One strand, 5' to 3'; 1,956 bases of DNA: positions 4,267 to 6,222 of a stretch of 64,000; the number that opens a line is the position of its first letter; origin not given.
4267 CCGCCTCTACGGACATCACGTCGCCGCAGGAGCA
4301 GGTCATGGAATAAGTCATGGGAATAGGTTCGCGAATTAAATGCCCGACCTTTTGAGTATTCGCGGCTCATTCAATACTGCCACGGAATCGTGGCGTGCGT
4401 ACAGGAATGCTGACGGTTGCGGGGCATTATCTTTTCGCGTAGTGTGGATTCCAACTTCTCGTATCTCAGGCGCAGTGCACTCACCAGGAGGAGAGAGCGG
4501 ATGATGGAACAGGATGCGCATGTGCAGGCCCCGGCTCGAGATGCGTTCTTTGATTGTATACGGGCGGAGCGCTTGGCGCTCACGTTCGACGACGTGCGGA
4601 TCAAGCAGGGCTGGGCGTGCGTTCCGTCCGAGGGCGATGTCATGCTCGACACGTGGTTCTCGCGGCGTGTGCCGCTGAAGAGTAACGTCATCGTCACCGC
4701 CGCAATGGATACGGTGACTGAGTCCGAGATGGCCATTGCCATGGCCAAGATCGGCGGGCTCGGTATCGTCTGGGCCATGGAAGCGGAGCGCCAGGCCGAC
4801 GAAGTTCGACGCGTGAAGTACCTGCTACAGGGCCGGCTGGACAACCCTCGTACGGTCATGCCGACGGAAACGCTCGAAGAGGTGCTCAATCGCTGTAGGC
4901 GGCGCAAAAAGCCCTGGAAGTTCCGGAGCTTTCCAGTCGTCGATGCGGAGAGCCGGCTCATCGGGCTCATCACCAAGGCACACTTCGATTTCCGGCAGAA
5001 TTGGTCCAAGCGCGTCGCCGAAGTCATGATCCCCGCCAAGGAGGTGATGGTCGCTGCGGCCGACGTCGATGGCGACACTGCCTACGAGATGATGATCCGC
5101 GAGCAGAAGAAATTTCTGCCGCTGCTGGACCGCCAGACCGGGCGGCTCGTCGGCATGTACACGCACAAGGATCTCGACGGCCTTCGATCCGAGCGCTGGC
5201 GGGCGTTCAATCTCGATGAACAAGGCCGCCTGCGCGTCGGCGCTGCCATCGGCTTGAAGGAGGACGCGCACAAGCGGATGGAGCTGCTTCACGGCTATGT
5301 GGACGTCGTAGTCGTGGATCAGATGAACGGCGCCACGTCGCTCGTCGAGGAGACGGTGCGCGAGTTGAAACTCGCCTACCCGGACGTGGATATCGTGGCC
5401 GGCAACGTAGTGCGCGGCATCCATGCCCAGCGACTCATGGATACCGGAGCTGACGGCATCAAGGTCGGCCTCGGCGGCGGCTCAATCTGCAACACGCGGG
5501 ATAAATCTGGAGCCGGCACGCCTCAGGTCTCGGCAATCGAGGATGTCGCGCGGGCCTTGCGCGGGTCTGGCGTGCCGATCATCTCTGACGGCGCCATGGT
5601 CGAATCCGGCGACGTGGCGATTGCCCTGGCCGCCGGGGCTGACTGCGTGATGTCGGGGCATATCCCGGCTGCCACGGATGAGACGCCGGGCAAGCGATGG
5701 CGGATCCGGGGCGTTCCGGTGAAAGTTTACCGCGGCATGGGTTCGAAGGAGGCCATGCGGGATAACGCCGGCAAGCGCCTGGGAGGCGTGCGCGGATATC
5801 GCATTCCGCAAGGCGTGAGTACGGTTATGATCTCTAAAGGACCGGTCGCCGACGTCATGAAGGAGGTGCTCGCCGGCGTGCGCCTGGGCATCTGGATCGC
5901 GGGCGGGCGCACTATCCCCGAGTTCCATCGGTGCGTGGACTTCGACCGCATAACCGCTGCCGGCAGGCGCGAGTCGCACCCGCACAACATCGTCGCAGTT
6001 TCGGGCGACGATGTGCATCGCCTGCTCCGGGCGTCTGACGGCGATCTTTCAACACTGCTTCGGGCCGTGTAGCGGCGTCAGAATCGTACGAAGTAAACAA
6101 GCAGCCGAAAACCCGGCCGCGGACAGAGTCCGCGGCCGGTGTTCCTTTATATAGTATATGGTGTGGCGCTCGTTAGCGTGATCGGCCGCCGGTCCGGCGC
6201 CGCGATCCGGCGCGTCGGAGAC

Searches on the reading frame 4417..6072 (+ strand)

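Call 83: search_protein_families(library=pfam, proteins=[window:4417-6072:+], max_evalue=0.00001)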
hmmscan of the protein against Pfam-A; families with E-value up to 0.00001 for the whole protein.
window:4417-6072:+ (551 aa): 4 families
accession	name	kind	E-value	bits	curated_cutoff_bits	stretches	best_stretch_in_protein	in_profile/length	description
PF00478.31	IMPDH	-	2.8e-101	339.4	25.6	1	54-523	1-345/345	IMP dehydrogenase / GMP reductase domain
PF00571.33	CBS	-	1.1e-11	45.3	24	0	143-188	8-49/57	CBS domain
PF01070.24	FMN_dh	-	1.2e-06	28.3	24.9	1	324-416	219-304/350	FMN-dependent dehydrogenase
PF03060.21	NMO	-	2.9e-06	27.4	28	0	336-421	148-229/331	Nitronate monooxygenase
